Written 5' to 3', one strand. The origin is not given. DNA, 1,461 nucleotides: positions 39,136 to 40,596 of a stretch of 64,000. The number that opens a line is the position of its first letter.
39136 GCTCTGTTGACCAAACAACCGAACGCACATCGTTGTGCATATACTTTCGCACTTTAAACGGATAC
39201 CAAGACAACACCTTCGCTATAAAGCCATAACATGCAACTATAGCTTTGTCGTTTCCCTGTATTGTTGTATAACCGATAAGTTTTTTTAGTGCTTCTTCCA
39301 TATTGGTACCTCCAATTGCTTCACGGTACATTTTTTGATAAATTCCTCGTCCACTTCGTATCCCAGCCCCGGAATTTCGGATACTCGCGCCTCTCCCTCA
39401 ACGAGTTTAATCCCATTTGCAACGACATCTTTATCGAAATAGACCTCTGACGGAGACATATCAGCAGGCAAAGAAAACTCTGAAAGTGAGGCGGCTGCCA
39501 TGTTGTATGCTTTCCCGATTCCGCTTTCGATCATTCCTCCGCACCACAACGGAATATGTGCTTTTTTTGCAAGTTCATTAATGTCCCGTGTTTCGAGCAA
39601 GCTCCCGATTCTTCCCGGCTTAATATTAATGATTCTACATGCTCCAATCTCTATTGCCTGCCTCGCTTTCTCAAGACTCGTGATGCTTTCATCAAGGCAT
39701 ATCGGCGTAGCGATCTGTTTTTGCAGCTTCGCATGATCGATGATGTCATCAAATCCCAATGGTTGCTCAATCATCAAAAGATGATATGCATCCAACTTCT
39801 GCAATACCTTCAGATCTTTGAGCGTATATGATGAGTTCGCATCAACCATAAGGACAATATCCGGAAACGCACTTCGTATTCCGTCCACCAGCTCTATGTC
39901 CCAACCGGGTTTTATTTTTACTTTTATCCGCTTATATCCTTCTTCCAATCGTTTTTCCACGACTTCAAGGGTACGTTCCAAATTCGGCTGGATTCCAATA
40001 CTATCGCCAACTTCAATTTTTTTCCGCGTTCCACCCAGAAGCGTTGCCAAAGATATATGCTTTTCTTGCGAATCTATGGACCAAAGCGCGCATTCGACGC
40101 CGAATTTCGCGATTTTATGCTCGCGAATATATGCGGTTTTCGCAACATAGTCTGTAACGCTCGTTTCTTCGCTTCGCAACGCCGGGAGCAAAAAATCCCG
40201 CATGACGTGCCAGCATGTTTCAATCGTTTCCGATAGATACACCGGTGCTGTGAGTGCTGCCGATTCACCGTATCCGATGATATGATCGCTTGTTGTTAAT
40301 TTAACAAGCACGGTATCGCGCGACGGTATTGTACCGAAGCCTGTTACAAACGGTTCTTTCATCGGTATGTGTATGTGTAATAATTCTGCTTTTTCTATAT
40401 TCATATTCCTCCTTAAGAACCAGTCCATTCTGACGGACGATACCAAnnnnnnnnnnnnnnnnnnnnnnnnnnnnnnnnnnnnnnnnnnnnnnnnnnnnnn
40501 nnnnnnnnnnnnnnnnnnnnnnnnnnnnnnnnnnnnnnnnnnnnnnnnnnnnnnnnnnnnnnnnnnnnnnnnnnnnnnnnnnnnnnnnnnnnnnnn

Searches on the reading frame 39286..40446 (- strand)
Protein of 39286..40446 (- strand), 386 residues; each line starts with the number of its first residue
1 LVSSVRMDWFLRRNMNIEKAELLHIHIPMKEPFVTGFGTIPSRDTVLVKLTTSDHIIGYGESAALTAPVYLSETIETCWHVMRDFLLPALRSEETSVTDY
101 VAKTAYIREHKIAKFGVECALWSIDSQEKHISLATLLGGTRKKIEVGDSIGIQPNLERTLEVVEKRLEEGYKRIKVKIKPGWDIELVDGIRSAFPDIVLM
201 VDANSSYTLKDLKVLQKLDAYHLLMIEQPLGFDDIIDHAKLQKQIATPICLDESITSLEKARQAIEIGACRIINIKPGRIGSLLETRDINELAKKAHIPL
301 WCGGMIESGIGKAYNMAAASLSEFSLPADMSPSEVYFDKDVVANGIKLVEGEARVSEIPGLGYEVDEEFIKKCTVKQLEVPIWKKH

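Call 7: search_protein_families(library=pfam, proteins=[window:39286-40446:-], max_evalue=0.01)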
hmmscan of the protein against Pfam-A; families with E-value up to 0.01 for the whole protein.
window:39286-40446:- (386 aa): 3 families
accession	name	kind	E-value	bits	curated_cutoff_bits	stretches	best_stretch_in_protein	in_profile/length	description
PF13378.12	MR_MLE_C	-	2.2e-46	158.8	29.4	1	161-368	4-218/219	Enolase C-terminal domain-like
PF02746.21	MR_MLE_N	-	1.5e-10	41.7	22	1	27-138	11-117/117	Mandelate racemase / muconate lactonizing enzyme, N-terminal domain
PF00113.28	Enolase_C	-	1.4e-05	25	21.5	1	142-297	62-228/296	Enolase, C-terminal TIM barrel domain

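Call 10: find_homologous_proteins(query=window:39286-40401:-)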
Query window:39286-40401:- (371 aa): 8000 proteins with E <= 0.001 among 8000 candidates; the best 120 are listed.
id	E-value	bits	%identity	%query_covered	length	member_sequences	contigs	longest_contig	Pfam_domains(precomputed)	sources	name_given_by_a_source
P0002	3.9e-235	798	100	96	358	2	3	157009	PF00113.29,PF26685.1,PF13378.13,PF02746.22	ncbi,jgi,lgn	-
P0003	6.6e-142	491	59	99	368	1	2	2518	PF26685.1,PF13378.13,PF02746.22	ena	-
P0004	5.4e-140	485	60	98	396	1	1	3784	PF26685.1,PF13378.13,PF02746.22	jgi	-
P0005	7.7e-140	484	58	97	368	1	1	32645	PF26685.1,PF13378.13,PF02746.22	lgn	-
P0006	1.9e-137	476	59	98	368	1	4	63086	PF26685.1,PF13378.13,PF02746.22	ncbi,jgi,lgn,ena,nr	ncbi:o-succinylbenzoate synthase [Patescibacteria group bacterium]|nr:o-succinylbenzoate synthase [P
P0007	6.4e-136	471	55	98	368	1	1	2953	PF26685.1,PF13378.13,PF02746.22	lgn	-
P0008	1.0e-134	467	57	97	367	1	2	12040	PF26685.1,PF13378.13,PF02746.22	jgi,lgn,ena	-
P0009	8.2e-134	464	58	98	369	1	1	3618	PF00113.29,PF26685.1,PF13378.13,PF02746.22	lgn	-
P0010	2.7e-133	463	59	98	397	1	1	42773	PF26685.1,PF13378.13,PF02746.22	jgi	jgi:o-succinylbenzoate synthase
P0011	3.0e-133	463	58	98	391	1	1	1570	PF26685.1,PF13378.13,PF02746.22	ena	-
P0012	3.1e-133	463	57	98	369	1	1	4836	PF26685.1,PF13378.13,PF02746.22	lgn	-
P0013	7.6e-133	461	54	98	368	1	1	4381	PF26685.1,PF13378.13,PF02746.22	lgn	-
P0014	3.2e-132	459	57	98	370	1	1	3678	PF26685.1,PF13378.13,PF02746.22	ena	-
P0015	3.4e-132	459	55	98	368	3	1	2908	PF26685.1,PF13378.13,PF02746.22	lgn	-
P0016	5.7e-132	458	55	98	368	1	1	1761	PF26685.1,PF13378.13,PF02746.22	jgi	-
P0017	3.8e-131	456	55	98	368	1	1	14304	PF26685.1,PF13378.13,PF02746.22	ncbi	-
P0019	2.6e-130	453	56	98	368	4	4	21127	PF26685.1,PF13378.13,PF02746.22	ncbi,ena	-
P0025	3.5e-126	439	55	96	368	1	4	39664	PF26685.1,PF13378.13,PF02746.22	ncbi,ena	-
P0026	2.5e-124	433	55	97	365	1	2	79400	PF00113.29,PF26685.1,PF13378.13,PF02746.22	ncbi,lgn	-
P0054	3.5e-115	403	52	98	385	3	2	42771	PF26685.1,PF13378.13,PF02746.22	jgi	-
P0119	1.9e-110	388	50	97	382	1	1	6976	PF26685.1,PF13378.13,PF02746.22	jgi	jgi:O-succinylbenzoate synthase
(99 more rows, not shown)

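Call 12: find_related_loci(query=P0002, collection=genome_contigs, flank=3000)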
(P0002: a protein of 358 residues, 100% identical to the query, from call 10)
Query P0002 (358 aa) in genome_contigs; peptide patterns used: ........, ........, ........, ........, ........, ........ (x = any residue, [..] = any of these).
600 stretches matched a pattern (row limit reached: there are more); 546 encode a relative of the query (tblastn E <= 1e-3); the best 80 are kept; 80 distinct loci.
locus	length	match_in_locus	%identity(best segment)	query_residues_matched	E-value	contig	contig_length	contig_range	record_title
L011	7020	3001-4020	54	3-340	3e-121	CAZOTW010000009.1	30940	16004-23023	MAG TPA_asm: uncultured Gammaproteobacteria bacterium isolate SRP080215_co1_129 genome assembly, contig: NODE_514_length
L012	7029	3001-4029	51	4-344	3e-116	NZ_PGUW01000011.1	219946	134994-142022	Bacillus sp. V5-8f V5-8f_contig_12, whole genome shotgun sequence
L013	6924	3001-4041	51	4-349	2e-115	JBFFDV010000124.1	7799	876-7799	MAG: Anaerolineae bacterium isolate Mix_mud13.2021.11.53 k141_2557064_length_7799_cov_7.9218, whole genome shotgun seque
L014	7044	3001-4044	49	1-347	4e-115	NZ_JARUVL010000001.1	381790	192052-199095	Virgibacillus sp. LDC-1 Scaffold1, whole genome shotgun sequence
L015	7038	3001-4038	49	4-347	1e-114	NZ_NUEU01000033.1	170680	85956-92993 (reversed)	Bacillus sp. AFS002410 AFS002410_116_C10_Contig33_140618, whole genome shotgun sequence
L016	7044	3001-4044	51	1-347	1e-114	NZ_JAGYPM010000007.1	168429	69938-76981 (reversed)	Cytobacillus citreus strain FJAT-49705 Scaffold7, whole genome shotgun sequence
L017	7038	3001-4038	49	4-347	1e-113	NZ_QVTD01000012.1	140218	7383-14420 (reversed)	Peribacillus glennii strain V44-8 DSM-105192_1__paired__trimmed__paired__contig_12, whole genome shotgun sequence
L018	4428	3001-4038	49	4-347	1e-113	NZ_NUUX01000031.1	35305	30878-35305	Bacillus sp. AFS088145 AFS088145_114_A8_Contig37_140618, whole genome shotgun sequence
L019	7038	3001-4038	49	4-347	3e-113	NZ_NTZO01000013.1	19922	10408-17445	Bacillus sp. AFS001701 AFS001701_84_G11_Contig13_140604, whole genome shotgun sequence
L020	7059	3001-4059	51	1-351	2e-113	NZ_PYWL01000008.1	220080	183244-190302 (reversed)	Lysinibacillus fusiformis strain ATCC 7055 NODE_8_length_220080_cov_17.924_ID_15, whole genome shotgun sequence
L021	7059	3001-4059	47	3-354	2e-112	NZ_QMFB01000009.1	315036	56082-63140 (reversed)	Paenibacillus contaminans strain CKOBP-6 scaffold9, whole genome shotgun sequence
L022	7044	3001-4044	49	1-347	1e-112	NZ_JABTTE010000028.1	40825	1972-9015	Calidifontibacillus erzurumensis strain P2 P2-assembly-2020_contig_28, whole genome shotgun sequence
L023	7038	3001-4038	49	4-347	1e-112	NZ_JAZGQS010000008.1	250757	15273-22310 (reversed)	Gottfriedia acidiceleris strain RNC-1 8, whole genome shotgun sequence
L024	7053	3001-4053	48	1-350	4e-112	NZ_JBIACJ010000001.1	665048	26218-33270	Cytobacillus sp. FJAT-53684 Scaffold1, whole genome shotgun sequence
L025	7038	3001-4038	48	4-347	3e-112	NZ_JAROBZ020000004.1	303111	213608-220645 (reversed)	Neobacillus driksii strain 179-C4-2-HS 4, whole genome shotgun sequence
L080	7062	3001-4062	50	1-352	3e-114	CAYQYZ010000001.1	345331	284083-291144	MAG TPA_asm: uncultured Gammaproteobacteria bacterium isolate SRP286056_co1_376 genome assembly, contig: NODE_7_length_3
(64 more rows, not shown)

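Call 13: find_encoding_contigs(protein=P0005, flank=3000, max_places=3)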
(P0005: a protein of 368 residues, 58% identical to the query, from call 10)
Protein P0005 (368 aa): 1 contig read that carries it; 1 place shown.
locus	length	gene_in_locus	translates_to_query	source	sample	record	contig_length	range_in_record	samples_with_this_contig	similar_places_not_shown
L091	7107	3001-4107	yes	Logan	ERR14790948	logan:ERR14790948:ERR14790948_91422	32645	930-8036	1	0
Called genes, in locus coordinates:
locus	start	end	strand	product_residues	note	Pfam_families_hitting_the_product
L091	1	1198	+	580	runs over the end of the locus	PF07973:tRNA_SAD, PF00587:tRNA-synt_2b, PF03129:HGTP_anticodon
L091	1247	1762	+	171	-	PF05198:IF3_N, PF00707:IF3_C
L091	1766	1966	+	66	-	PF01632:Ribosomal_L35p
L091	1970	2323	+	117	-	PF00453:Ribosomal_L20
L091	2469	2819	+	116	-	-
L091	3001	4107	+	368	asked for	PF02746:MR_MLE_N, PF26685:DUF8230_C, PF13378:MR_MLE_C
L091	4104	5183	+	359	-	PF01546:Peptidase_M20, PF07687:M20_dimer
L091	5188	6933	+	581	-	PF01411:tRNA-synt_2c, PF02912:Phe_tRNA-synt_N, PF01409:tRNA-synt_2d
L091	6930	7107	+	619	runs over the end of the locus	PF03483:B3_4, PF03484:B5, PF17759:tRNA_synthFbeta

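Call 14: find_encoding_contigs(protein=P0006, flank=3000, max_places=3)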
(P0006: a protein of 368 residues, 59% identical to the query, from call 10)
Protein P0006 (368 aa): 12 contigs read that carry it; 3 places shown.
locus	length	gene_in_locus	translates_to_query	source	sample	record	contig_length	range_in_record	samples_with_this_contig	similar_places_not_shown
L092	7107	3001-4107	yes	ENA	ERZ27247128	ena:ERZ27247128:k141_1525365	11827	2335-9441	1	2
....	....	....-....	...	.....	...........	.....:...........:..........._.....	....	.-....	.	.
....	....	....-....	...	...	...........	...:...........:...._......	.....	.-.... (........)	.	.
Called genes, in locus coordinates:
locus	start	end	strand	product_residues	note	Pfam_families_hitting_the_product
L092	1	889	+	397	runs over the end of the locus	PF00579:tRNA-synt_1b, PF22421:SYY_C-terminal, PF01479:S4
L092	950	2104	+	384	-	PF00155:Aminotran_1_2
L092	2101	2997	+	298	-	-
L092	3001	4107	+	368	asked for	PF02746:MR_MLE_N, PF26685:DUF8230_C, PF13378:MR_MLE_C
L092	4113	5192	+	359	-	PF01546:Peptidase_M20, PF07687:M20_dimer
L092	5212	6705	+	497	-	PF00282:Pyridoxal_deC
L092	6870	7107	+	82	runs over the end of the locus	-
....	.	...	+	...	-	?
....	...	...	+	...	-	-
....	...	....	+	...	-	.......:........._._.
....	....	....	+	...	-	-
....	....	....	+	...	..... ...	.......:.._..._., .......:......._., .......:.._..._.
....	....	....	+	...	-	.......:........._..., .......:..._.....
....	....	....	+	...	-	-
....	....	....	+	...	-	?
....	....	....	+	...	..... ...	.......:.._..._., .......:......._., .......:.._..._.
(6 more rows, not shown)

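Call 15: find_encoding_contigs(protein=P0010, flank=3000, max_places=3)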
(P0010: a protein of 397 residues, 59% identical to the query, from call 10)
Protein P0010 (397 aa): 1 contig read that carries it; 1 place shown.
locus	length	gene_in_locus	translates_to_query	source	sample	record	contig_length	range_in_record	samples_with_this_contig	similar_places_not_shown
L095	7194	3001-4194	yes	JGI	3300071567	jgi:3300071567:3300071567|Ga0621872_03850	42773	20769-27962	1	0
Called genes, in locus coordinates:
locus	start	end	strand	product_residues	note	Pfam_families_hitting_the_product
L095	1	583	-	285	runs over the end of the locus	PF00009:GTP_EFTU, PF00350:Dynamin_N (weak), PF01926:MMR_HSR1, PF02421:FeoB_N, PF03029:ATP_bind_1 (faint), PF03193:RsgA_GTPase (faint), PF04548:AIG1 (weak), PF07650:KH_2, +1 more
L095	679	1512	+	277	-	PF00730:HhH-GPD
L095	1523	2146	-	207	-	PF00300:His_Phos_1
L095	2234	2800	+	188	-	-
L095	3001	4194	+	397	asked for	PF02746:MR_MLE_N, PF26685:DUF8230_C, PF13378:MR_MLE_C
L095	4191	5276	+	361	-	PF01546:Peptidase_M20, PF07687:M20_dimer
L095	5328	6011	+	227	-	PF04029:2-ph_phosp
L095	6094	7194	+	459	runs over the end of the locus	PF04055:Radical_SAM, PF13186:SPASM (weak)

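Call 19: find_related_loci(query=P0002, collection=metagenome_contigs, flank=3000)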
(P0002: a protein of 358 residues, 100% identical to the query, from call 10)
Query P0002 (358 aa) in metagenome_contigs; peptide patterns used: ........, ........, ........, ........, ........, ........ (x = any residue, [..] = any of these).
600 stretches matched a pattern (row limit reached: there are more); 553 encode a relative of the query (tblastn E <= 1e-3); the best 80 are kept; 80 distinct loci.
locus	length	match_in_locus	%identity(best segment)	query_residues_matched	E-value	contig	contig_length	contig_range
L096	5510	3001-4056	51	1-350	2e-115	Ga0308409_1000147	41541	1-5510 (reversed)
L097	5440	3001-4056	51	1-350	2e-115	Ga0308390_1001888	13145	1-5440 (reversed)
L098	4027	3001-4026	52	4-344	2e-115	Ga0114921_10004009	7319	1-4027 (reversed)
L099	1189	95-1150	50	1-350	2e-125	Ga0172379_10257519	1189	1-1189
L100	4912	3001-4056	51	1-350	1e-114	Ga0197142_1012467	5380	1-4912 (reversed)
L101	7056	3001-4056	52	1-350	7e-114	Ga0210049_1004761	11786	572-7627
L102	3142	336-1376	48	2-347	1e-116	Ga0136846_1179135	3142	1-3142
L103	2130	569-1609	51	4-349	3e-119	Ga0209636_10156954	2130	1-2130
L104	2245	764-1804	49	4-349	5e-118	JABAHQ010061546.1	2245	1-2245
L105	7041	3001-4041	48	1-346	1e-111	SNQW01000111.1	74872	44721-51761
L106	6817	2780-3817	49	5-349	8e-111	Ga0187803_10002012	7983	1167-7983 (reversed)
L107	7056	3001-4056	51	1-350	4e-111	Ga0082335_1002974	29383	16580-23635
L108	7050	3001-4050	48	1-349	1e-110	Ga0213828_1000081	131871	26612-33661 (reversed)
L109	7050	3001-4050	48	1-349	1e-110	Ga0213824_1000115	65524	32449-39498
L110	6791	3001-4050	47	1-349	2e-110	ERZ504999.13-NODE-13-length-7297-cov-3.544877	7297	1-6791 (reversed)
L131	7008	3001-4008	50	1-334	1e-106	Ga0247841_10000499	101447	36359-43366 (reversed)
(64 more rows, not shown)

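Call 24: find_encoding_contigs(protein=P0004, flank=3000, max_places=3)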
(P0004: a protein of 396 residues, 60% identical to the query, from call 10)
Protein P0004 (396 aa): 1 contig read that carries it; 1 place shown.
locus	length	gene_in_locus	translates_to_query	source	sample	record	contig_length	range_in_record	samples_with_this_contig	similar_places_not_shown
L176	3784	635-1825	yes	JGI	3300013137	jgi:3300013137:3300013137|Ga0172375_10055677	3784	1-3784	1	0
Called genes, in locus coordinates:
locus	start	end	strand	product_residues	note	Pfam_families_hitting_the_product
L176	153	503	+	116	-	PF00453:Ribosomal_L20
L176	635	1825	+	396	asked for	PF02746:MR_MLE_N, PF26685:DUF8230_C, PF13378:MR_MLE_C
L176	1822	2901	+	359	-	PF01546:Peptidase_M20, PF07687:M20_dimer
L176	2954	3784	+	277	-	?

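Call 25: find_encoding_contigs(protein=P0008, flank=3000, max_places=3)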
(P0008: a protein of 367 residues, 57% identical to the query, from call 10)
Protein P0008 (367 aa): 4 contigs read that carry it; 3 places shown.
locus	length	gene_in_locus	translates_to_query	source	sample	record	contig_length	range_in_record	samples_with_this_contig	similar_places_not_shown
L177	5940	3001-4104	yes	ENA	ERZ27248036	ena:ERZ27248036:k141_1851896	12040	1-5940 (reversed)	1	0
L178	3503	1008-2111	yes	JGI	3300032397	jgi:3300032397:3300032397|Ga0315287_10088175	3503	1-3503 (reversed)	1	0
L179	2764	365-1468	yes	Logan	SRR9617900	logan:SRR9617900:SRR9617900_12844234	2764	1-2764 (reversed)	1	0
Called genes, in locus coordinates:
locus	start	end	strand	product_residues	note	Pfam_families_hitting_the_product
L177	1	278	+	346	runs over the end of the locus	PF00953:Glycos_transf_4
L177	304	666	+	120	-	PF04480:DUF559, PF18741:MTES_1575 (weak)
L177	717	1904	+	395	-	PF08245:Mur_ligase_M, PF02875:Mur_ligase_C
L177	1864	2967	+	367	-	PF01476:LysM, PF23473:LysM3_LYK4_5 (faint), PF01551:Peptidase_M23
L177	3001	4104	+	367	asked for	PF02746:MR_MLE_N, PF26685:DUF8230_C, PF13378:MR_MLE_C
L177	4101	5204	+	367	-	PF01546:Peptidase_M20, PF07687:M20_dimer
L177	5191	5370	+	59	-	-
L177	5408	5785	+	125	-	PF21956:DUF6922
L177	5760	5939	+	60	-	?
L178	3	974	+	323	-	?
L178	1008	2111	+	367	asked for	PF02746:MR_MLE_N, PF26685:DUF8230_C, PF13378:MR_MLE_C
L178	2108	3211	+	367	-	PF01546:Peptidase_M20, PF07687:M20_dimer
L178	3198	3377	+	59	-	-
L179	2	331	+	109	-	?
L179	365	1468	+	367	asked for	PF02746:MR_MLE_N, PF26685:DUF8230_C, PF13378:MR_MLE_C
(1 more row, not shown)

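Call 26: find_encoding_contigs(protein=P0017, flank=3000, max_places=3)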
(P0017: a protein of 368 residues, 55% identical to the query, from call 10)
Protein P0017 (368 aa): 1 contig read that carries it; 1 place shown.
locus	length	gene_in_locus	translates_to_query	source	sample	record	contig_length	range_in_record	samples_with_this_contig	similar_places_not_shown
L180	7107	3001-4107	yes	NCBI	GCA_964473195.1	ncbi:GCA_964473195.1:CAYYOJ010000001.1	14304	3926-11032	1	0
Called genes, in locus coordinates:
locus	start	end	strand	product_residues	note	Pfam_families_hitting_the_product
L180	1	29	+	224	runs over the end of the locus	-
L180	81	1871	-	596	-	PF13328:HD_4, PF01966:HD (weak), PF04607:RelA_SpoT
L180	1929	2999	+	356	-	PF01546:Peptidase_M20, PF07687:M20_dimer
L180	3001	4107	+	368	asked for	PF02746:MR_MLE_N, PF26685:DUF8230_C, PF13378:MR_MLE_C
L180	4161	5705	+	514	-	-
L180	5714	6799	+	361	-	PF01546:Peptidase_M20, PF07687:M20_dimer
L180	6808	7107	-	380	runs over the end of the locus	PF00155:Aminotran_1_2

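Call 29: find_encoding_contigs(protein=P0019, flank=2500, max_places=4)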
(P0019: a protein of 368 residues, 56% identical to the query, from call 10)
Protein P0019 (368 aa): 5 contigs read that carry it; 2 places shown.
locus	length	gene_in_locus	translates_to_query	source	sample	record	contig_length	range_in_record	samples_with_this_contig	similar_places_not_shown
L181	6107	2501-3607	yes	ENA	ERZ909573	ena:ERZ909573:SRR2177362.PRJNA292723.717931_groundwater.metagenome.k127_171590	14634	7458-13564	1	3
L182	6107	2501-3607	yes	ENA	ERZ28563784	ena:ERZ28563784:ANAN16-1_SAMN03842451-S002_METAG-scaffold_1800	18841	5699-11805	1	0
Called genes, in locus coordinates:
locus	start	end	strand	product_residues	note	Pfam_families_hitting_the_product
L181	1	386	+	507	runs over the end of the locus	PF00282:Pyridoxal_deC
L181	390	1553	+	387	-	PF00155:Aminotran_1_2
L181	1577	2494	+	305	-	-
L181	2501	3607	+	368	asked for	PF02746:MR_MLE_N, PF13378:MR_MLE_C, PF26685:DUF8230_C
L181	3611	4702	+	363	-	PF01546:Peptidase_M20, PF07687:M20_dimer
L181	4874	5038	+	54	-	-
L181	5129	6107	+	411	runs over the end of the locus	PF07690:MFS_1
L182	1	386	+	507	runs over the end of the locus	PF00282:Pyridoxal_deC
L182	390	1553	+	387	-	PF00155:Aminotran_1_2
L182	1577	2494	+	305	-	-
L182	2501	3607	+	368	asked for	PF02746:MR_MLE_N, PF13378:MR_MLE_C, PF26685:DUF8230_C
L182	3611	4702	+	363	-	PF01546:Peptidase_M20, PF07687:M20_dimer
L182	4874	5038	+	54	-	-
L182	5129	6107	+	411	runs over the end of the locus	PF07690:MFS_1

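Call 30: find_encoding_contigs(protein=P0025, flank=2500, max_places=4)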
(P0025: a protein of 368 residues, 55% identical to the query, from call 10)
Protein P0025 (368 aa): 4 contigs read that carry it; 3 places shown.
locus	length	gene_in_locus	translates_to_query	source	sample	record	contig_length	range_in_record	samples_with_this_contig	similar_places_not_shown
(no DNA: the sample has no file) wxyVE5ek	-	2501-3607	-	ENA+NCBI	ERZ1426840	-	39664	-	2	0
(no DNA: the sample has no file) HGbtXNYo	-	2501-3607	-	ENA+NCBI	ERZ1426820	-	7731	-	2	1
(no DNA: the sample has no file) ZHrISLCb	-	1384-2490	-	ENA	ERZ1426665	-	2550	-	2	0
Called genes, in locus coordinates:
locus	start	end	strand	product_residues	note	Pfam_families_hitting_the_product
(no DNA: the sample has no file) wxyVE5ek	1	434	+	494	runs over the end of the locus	PF00282:Pyridoxal_deC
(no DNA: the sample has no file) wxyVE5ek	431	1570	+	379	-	PF00155:Aminotran_1_2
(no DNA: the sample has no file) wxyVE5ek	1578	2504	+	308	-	-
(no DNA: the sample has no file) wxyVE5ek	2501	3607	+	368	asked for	PF02746:MR_MLE_N, PF13378:MR_MLE_C, PF26685:DUF8230_C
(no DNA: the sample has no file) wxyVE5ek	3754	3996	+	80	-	-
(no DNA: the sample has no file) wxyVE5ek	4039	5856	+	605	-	PF13328:HD_4, PF01966:HD, PF04607:RelA_SpoT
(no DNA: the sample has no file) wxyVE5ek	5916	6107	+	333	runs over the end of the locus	PF01565:FAD_binding_4, PF02873:MurB_C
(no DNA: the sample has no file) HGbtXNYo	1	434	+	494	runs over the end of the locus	PF00282:Pyridoxal_deC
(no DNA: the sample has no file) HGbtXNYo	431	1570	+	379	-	PF00155:Aminotran_1_2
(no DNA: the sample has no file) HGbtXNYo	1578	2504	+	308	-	-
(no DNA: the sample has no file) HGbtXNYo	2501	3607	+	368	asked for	PF02746:MR_MLE_N, PF13378:MR_MLE_C, PF26685:DUF8230_C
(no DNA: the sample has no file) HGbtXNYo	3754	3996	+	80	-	-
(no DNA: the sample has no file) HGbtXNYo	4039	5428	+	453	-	PF13328:HD_4, PF01966:HD, PF04607:RelA_SpoT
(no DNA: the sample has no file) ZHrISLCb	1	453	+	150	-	?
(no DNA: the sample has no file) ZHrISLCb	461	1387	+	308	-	-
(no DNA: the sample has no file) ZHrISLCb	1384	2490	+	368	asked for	PF02746:MR_MLE_N, PF13378:MR_MLE_C, PF26685:DUF8230_C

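Call 31: find_encoding_contigs(protein=P0026, flank=2500, max_places=4)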
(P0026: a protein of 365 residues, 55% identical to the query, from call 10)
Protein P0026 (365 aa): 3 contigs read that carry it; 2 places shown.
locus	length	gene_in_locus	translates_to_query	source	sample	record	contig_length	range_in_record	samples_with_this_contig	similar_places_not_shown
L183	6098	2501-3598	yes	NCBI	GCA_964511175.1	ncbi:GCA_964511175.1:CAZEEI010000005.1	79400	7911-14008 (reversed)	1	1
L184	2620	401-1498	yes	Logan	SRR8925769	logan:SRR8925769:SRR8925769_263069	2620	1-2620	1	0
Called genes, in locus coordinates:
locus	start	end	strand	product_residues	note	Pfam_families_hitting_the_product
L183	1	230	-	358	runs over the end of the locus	PF04389:Peptidase_M28 (faint), PF01546:Peptidase_M20, PF07687:M20_dimer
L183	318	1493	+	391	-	PF00155:Aminotran_1_2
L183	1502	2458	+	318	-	-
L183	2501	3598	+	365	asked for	PF02746:MR_MLE_N, PF00113:Enolase_C (weak), PF26685:DUF8230_C, PF13378:MR_MLE_C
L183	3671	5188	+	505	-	PF00282:Pyridoxal_deC, PF00266:Aminotran_5 (weak), PF01041:DegT_DnrJ_EryC1 (weak)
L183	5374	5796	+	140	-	-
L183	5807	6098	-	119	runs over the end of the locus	PF00453:Ribosomal_L20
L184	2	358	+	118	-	?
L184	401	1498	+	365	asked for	PF02746:MR_MLE_N, PF00113:Enolase_C (weak), PF26685:DUF8230_C, PF13378:MR_MLE_C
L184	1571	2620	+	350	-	?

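Call 34: find_encoding_contigs(protein=P0054, flank=2500, max_places=5)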
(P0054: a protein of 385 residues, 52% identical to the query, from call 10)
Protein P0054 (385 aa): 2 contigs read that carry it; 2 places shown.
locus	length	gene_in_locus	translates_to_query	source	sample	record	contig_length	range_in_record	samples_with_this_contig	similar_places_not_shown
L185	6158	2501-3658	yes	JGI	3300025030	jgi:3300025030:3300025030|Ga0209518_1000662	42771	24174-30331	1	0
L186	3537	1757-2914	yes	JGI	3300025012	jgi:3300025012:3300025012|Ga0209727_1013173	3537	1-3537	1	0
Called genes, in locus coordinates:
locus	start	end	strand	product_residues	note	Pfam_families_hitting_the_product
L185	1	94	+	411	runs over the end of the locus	PF00587:tRNA-synt_2b, PF03129:HGTP_anticodon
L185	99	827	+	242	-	PF00106:adh_short, PF08659:KR, PF13561:adh_short_C2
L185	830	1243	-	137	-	PF01243:PNPOx_N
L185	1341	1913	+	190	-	PF05198:IF3_N, PF00707:IF3_C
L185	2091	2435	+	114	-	PF00453:Ribosomal_L20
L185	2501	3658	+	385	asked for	PF02746:MR_MLE_N, PF26685:DUF8230_C, PF13378:MR_MLE_C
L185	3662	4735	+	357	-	PF01546:Peptidase_M20, PF07687:M20_dimer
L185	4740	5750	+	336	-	PF02912:Phe_tRNA-synt_N, PF01409:tRNA-synt_2d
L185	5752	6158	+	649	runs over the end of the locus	PF03483:B3_4, PF03484:B5, PF17759:tRNA_synthFbeta, PF03147:FDX-ACB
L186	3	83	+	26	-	?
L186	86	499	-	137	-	PF01243:PNPOx_N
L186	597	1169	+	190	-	PF05198:IF3_N, PF00707:IF3_C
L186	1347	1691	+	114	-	PF00453:Ribosomal_L20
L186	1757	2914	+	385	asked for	PF02746:MR_MLE_N, PF26685:DUF8230_C, PF13378:MR_MLE_C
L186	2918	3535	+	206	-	?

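Call 35: find_encoding_contigs(protein=P0119, flank=2500, max_places=5)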
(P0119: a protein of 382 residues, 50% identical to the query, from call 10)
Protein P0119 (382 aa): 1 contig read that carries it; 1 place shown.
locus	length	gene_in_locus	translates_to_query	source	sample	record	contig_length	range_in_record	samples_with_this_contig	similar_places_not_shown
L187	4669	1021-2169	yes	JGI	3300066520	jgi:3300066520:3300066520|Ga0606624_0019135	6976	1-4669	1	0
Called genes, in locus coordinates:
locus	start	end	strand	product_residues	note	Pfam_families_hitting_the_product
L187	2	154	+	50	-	?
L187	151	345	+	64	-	-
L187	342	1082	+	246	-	PF00117:GATase, PF07722:Peptidase_C26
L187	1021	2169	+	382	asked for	PF02746:MR_MLE_N, PF26685:DUF8230_C, PF13378:MR_MLE_C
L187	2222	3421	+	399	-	PF00155:Aminotran_1_2, PF01053:Cys_Met_Meta_PP (weak), PF01212:Beta_elim_lyase (weak), PF00266:Aminotran_5 (weak), PF01041:DegT_DnrJ_EryC1 (weak)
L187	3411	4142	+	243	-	PF00702:Hydrolase, PF13419:HAD_2, PF13242:Hydrolase_like (weak)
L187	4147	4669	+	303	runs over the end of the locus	PF13793:Pribosyltran_N, PF00156:Pribosyltran, PF14572:Pribosyl_synth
